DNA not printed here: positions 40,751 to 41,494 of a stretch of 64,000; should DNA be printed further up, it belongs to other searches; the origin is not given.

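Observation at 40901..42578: Translationally coupled three-gene cassette of uncharacterised proteins: candidate undescribed defence or toxin-antitoxin-like system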

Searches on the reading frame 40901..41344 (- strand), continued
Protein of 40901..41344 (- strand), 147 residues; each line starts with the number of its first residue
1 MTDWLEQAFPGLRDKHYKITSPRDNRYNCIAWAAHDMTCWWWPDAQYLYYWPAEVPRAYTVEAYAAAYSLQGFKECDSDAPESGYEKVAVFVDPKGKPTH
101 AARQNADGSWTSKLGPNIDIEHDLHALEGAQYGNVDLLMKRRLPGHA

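Call 34: find_encoding_contigs(protein=P0063, flank=8000, max_places=2)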
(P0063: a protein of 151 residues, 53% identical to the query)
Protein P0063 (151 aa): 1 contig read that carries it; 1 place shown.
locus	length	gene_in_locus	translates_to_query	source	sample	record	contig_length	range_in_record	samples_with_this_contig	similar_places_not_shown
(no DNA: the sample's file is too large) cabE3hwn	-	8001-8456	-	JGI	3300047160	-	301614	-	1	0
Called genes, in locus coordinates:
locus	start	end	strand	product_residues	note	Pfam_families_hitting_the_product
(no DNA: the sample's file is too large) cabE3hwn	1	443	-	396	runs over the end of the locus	PF13435:Cytochrome_C554, PF14522:Cytochrome_C7 (faint)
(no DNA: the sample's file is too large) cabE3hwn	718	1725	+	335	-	-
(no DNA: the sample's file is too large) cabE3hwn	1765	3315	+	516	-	PF02085:Cytochrom_CIII (faint), PF14537:Cytochrom_c3_2 (faint), PF09699:Paired_CXXCH_1 (faint), PF14522:Cytochrome_C7 (faint), PF22113:Mtrc-MtrF_II-IV_dom (weak)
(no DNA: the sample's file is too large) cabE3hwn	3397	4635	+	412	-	PF00211:Guanylate_cyc (weak)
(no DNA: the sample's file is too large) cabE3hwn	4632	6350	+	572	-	PF01257:2Fe-2S_thioredx, PF01512:Complex1_51K, PF10531:SLBB (weak), PF22461:SLBB_2 (weak), PF10589:NADH_4Fe-4S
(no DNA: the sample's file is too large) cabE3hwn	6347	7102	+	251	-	PF00106:adh_short, PF23441:SDR (weak), PF08659:KR (weak), PF13561:adh_short_C2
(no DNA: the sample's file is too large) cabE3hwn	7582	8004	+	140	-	-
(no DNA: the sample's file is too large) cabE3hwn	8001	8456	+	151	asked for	PF24738:DUF7689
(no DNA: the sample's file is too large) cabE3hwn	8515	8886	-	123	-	-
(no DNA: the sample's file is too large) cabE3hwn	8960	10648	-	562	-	PF00069:Pkinase, PF07714:PK_Tyr_Ser-Thr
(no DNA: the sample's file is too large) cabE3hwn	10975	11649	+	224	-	PF05685:Uma2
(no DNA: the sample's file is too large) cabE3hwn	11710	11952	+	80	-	-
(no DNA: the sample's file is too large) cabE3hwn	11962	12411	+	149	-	-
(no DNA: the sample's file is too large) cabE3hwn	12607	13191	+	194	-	PF04542:Sigma70_r2 (faint), PF08281:Sigma70_r4_2, PF04545:Sigma70_r4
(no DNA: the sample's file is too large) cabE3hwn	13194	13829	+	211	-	-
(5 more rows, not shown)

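Call 35: find_encoding_contigs(protein=P0078, flank=8000, max_places=2)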
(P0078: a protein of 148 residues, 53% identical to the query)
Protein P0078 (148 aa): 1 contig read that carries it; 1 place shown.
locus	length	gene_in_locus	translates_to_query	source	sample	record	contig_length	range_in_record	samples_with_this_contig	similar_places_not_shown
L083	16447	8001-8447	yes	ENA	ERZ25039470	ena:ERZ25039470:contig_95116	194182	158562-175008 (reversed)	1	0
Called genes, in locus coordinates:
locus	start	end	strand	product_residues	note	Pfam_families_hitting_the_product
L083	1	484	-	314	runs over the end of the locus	PF13472:Lipase_GDSL_2 (weak)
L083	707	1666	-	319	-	PF03815:LCCL, PF08642:Rxt3 (faint)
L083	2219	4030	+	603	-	PF13646:HEAT_2 (weak), PF13360:PQQ_2 (faint)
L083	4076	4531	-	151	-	-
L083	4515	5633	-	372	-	-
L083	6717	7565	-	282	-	PF00128:Alpha-amylase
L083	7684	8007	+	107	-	-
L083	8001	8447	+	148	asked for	PF24738:DUF7689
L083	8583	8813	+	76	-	-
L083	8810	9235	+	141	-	PF01850:PIN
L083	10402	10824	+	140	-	-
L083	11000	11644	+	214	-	PF00069:Pkinase, PF07714:PK_Tyr_Ser-Thr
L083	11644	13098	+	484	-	-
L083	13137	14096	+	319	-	-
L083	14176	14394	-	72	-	-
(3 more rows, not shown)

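Call 36: find_encoding_contigs(protein=P0088, flank=8000, max_places=2)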
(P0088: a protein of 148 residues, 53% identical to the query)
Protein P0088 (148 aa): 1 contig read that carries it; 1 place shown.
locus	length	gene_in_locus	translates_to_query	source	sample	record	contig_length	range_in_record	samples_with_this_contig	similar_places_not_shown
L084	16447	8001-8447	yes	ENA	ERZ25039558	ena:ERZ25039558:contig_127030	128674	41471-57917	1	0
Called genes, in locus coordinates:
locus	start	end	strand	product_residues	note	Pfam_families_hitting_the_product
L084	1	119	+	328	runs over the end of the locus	PF07610:DUF1573, PF22544:HYDIN_VesB_CFA65-like_Ig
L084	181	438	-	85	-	PF07394:DUF1501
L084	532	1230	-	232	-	PF07394:DUF1501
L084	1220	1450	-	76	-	PF07394:DUF1501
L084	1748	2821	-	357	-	PF07587:PSD1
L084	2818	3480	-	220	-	-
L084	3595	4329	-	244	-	PF07583:PSCyt2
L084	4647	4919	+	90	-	-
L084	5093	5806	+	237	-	-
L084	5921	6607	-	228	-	PF00171:Aldedh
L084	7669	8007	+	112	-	-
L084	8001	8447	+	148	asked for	PF24738:DUF7689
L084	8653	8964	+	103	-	-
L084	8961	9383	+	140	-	PF01850:PIN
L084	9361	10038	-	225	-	-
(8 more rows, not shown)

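Call 37: find_encoding_contigs(protein=P0025, flank=8000, max_places=2)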
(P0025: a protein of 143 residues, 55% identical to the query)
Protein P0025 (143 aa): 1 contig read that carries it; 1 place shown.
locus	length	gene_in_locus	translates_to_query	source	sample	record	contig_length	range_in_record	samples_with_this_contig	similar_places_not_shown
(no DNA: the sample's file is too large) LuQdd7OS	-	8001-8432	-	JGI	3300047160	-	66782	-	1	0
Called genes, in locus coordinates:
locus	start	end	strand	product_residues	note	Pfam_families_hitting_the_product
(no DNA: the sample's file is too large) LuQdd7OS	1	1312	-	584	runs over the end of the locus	PF05524:PEP-utilisers_N, PF00391:PEP-utilizers, PF02896:PEP-utilizers_C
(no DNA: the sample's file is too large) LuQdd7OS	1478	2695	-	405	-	PF28597:T2SSF_N, PF00482:T2SSF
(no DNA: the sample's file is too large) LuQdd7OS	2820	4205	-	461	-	PF00069:Pkinase, PF07714:PK_Tyr_Ser-Thr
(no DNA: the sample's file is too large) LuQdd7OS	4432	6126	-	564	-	PF05157:MshEN, PF00437:T2SSE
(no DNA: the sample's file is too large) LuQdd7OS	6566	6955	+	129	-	-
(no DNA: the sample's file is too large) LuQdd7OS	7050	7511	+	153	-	PF03031:NIF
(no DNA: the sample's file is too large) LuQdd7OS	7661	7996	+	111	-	-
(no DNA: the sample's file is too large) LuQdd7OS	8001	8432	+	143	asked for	PF24738:DUF7689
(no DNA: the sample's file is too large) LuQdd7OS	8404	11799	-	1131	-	PF00873:ACR_tran, PF03176:MMPL (weak), PF00873:ACR_tran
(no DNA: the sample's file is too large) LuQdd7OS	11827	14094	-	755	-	PF00364:Biotin_lipoyl (faint), PF25917:BSH_RND (weak), PF25973:BSH_CzcB, PF25954:Beta-barrel_RND_2, PF25919:BSH_CusB (weak), PF25973:BSH_CzcB, PF25975:CzcB_C, PF25989:YknX_C (weak), +2 more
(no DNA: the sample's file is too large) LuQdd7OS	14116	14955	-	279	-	-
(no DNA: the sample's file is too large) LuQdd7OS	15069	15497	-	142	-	-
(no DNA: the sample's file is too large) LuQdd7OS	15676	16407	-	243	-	-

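Call 42: search_dna_similar(query=window:40901-41344:-, collection=plasmids, mode=protein, max_rows=20)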
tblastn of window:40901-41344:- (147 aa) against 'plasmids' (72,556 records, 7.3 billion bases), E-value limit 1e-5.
Records with a match: 1; places in all: 1; records where one place covers at least 80% of the query: 1.
Best place of each record, by identity: <60% 1.
By first word of the organism name: Phocaeicola 1.
By predicted mobility (MOB-suite, as given by PLSDB): mobilizable 1.
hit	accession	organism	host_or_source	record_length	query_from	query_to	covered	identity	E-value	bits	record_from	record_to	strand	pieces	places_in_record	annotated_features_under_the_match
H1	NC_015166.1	Phocaeicola salanitronis DSM 18170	cecum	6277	3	135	90%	29.9%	1e-8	59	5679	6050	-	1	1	hypothetical protein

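Call 43: search_dna_similar(query=window:40901-41344:-, collection=phages, mode=protein, max_rows=10)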
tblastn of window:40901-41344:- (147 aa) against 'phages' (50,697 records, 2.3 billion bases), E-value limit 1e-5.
No match.

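Call 44: search_protein_families(library=phrogs, proteins=[window:40901-41344:-], max_evalue=0.1)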
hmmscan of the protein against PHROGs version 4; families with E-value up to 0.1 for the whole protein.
window:40901-41344:- (147 aa): 0 families

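Call 48: fold_search(model_id=the predicted structure, library=viral)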
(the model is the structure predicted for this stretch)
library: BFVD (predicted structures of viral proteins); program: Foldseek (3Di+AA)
matches with E <= 10: 1265; with E <= 0.001: 0
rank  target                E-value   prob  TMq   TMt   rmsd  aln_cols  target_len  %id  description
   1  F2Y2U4                5.4e-03  1.00  0.48  0.41   6.3       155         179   14  (no name in the UniProt tables at hand)
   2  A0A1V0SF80            7.4e-03  1.00  0.52  0.45   4.9       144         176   12  Uncharacterized protein [Hokovirus HKV1]
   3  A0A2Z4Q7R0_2          1.4e-02  0.99  0.36  0.06   4.9        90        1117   16  Tape measure protein [Gordonia phage Suzy]
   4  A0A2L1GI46            4.7e-02  0.09  0.15  0.12  16.4        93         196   17  (no name in the UniProt tables at hand)
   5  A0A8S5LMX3            5.0e-02  0.41  0.29  0.20   8.0       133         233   17  NlpC/P60 family [Siphoviridae sp. ctsf32]
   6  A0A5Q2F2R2            5.3e-02  0.96  0.39  0.19   4.1        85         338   19  (no name in the UniProt tables at hand)
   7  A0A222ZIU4            5.3e-02  0.66  0.39  0.39   7.5       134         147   10  (no name in the UniProt tables at hand)
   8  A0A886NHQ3            5.6e-02  0.44  0.28  0.18   7.3        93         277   14  (no name in the UniProt tables at hand)
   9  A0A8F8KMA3            8.2e-02  0.60  0.32  0.20   7.1       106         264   15  NlpC/P60 domain-containing protein [Clandestinovirus]
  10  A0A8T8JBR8            8.7e-02  0.18  0.17  0.23   9.0        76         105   14  (no name in the UniProt tables at hand)
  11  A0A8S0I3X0            9.2e-02  0.80  0.36  0.52   5.2        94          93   14  (no name in the UniProt tables at hand)
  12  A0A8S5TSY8            9.2e-02  0.13  0.16  0.03  11.6        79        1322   16  Putative tail protein [Siphoviridae sp. ct8aS59]
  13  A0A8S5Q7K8            1.0e-01  0.63  0.42  0.33   9.7       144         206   14  Type VI secretion exported 1 [Podoviridae sp. ctJaJ36]
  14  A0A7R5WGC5            1.0e-01  0.11  0.16  0.11  14.3        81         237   12  Putative F-box protein [Diachasmimorpha longicaudata entomopoxvirus]
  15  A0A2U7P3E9            1.1e-01  0.66  0.44  0.41   7.1       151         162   14  (no name in the UniProt tables at hand)
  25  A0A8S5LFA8            1.7e-01  0.44  0.37  0.26   7.3       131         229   17  NLP/P60 family protein, Water/P60 FAMILY PROTEIN, STRUCTURAL GENOMICS: PG4, DGL.79A [Podoviridae sp. cti7t8]
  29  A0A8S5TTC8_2          1.8e-01  0.54  0.35  0.04   6.3       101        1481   18  NlpC/P60 family [Siphoviridae sp. ct5jB2]
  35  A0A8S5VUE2            2.2e-01  0.57  0.35  0.30   4.7        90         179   17  NlpC/P60 family [Tectiviridae sp.]
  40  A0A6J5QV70            2.5e-01  0.63  0.35  0.26   4.6        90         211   11  Endopeptidase, NLPC/P60 domain containing protein [uncultured Caudovirales phage]
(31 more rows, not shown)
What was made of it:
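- A phage 'tail assembly protein' appears among the weak fold hits (call 48).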

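Call 84: find_related_loci(query=A1, collection=viral_contigs, flank=6000)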
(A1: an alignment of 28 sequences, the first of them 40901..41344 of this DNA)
Query A1 (147 aa) in viral_contigs; peptide patterns used: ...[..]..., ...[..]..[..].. (x = any residue, [..] = any of these).
82 stretches matched a pattern; 31 encode a relative of the query (tblastn E <= 1e-3); 31 distinct loci.
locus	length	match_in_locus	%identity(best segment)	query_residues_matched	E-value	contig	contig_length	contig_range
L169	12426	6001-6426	48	1-142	2e-38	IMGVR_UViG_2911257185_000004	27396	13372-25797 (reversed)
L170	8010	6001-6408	46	6-143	3e-35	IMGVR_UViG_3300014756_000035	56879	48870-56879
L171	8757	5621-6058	43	1-141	8e-35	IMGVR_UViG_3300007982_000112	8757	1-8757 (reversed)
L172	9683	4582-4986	48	5-141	3e-34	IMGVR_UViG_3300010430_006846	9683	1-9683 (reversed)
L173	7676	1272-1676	42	5-141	2e-32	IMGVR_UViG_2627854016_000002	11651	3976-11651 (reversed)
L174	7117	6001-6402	43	4-133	8e-32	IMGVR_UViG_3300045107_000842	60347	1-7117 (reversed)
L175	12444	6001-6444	43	5-143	1e-31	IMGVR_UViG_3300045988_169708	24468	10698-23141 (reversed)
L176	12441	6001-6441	43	5-142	8e-31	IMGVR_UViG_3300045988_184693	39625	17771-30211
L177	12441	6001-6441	43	5-142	8e-31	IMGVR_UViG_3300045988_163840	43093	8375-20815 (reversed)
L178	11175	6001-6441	43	5-142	8e-31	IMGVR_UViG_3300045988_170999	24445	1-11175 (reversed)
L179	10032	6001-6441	43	5-142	8e-31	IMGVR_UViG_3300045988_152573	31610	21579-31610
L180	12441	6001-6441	43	5-142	8e-31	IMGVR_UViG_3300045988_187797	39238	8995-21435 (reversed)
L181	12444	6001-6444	41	5-143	2e-30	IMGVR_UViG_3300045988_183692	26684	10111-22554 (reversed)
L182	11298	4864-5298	44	8-143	3e-30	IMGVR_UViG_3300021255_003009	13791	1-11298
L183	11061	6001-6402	41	9-145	3e-30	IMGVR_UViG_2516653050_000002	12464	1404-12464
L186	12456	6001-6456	38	1-143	7e-28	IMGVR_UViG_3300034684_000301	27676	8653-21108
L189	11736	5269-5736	43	9-143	7e-27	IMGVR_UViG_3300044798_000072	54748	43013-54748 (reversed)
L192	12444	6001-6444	39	5-143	9e-25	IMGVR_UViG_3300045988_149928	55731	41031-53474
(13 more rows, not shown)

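Call 88: search_protein_families(library=pfam, proteins=[L176:203-3367:+, L176:8240-11275:+, L176:11301-12416:+, L192:882-4523:+, L192:6779-7771:+, L192:8802-10529:+, L186:2473-4128:+, L186:10621-11994:+, L189:184-2439:+, L189:10062-11321:-], max_evalue=0.0001)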
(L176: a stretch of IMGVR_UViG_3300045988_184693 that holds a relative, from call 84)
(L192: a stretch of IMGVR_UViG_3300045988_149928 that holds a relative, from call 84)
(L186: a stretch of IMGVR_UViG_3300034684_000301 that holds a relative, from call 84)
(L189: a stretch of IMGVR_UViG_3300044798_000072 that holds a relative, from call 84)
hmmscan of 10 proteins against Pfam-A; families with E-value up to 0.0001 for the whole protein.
L176:203-3367:+ (1054 aa): 1 family
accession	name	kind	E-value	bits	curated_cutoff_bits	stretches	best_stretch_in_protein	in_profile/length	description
PF10145.14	PhageMin_Tail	-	5.2e-29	102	33.2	1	56-239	3-180/201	Phage-related minor tail protein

L176:8240-11275:+ (1011 aa): 2 families
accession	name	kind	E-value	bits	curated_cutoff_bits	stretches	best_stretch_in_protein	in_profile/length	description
PF13004.13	BACON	-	1.7e-13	50.7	25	0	938-992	9-61/61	Putative binding domain, N-terminal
PF02368.24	Big_2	-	1.6e-06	28.4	22.8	1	435-497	12-70/79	Bacterial Ig-like domain (group 2)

L176:11301-12416:+ (371 aa): 0 families

L192:882-4523:+ (1213 aa): 1 family
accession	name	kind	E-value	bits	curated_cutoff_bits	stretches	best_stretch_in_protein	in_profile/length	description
PF10145.14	PhageMin_Tail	-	3.5e-16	60.1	33.2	1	205-392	2-187/201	Phage-related minor tail protein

L192:6779-7771:+ (330 aa): 0 families

L192:8802-10529:+ (575 aa): 0 families

L186:2473-4128:+ (551 aa): 0 families

L186:10621-11994:+ (457 aa): 0 families

L189:184-2439:+ (751 aa): 0 families

L189:10062-11321:- (419 aa): 4 families
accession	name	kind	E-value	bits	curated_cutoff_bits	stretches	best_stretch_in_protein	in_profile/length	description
PF03796.21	DnaB_C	-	9.4e-54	182.9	27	1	177-409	1-255/255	DnaB-like helicase C terminal domain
PF00772.26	DnaB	-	1.9e-15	57.2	23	1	6-105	2-102/103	DnaB-like helicase N terminal domain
PF13481.12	AAA_25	-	2.5e-11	44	27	1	185-351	22-195/195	AAA domain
PF06745.19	ATPase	-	5.1e-08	33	26.6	1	179-392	2-209/231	KaiC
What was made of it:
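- In L176 and L192 the cassette directly follows a tape measure gene (call 88).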

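Call 89: search_protein_families(library=phrogs, proteins=[L176:3941-4480:+, L176:6785-7114:-, L176:7190-7525:-, L176:8240-11275:+, L176:11301-12416:+, L192:400-879:+, L192:6779-7771:+, L192:8141-8698:+, L192:8802-10529:+, L186:2473-4128:+], max_evalue=0.001)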
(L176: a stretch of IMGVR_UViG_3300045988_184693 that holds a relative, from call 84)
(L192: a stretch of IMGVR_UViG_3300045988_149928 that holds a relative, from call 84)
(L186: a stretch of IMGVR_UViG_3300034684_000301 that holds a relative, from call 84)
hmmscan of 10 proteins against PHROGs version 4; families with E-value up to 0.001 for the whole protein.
L176:3941-4480:+ (179 aa): 0 families

L176:6785-7114:- (109 aa): 0 families

L176:7190-7525:- (111 aa): 0 families

L176:8240-11275:+ (1011 aa): 0 families

L176:11301-12416:+ (371 aa): 0 families

L192:400-879:+ (159 aa): 0 families

L192:6779-7771:+ (330 aa): 0 families

L192:8141-8698:+ (185 aa): 0 families

L192:8802-10529:+ (575 aa): 0 families

L186:2473-4128:+ (551 aa): 1 family
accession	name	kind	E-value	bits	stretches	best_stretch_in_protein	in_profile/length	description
phrog_2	-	head and packaging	4e-13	50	1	10-440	262-547/807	terminase large subunit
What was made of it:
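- Phage-borne copies sit at different positions: after the tape measure gene in L176 and L192, after terminase in L186 (calls 88, 89). In L186 the cassette follows terminase instead (call 89).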

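Call 97: search_protein_representatives(alignment_id=A1)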
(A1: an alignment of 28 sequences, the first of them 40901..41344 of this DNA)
Query: 28 sequences, 146 profile positions. Proteins with E-value up to 0.001 (for the whole library): 4410; up to 1e-10: 3203; up to 1e-30: 1063. The best 150 are listed.
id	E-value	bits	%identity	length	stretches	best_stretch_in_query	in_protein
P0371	4.4e-59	214.6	-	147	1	1-144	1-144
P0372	8.3e-59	213.7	-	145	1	4-142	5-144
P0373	5.0e-58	211.2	-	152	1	3-143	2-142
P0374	5.4e-58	211.1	-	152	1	1-142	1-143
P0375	7.0e-57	207.5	-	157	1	1-143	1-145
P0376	1.5e-56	206.3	-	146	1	1-143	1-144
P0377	6.1e-55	201.1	-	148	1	3-144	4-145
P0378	6.8e-55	201.0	-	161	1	6-145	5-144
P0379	1.3e-54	200.1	-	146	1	2-144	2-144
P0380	1.6e-54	199.8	-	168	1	4-143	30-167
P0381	2.0e-54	199.5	-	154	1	1-143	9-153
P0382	3.8e-54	198.6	-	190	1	4-144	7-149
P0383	1.4e-53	196.7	-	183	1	3-142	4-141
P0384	1.7e-53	196.5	-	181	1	8-143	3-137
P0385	2.0e-53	196.2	-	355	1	2-143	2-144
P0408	2.3e-49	183.1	-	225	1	1-143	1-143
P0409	2.4e-49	183.0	-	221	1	4-142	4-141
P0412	7.3e-49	181.4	-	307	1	7-145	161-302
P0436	2.8e-47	176.3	-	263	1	4-142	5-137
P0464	7.8e-46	171.6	-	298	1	4-142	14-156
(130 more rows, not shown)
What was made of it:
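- On Polymorphic toxin / immunity pairs: C is standalone, with nearly all of the top 150 representatives between 114 and 225 aa (call 97).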
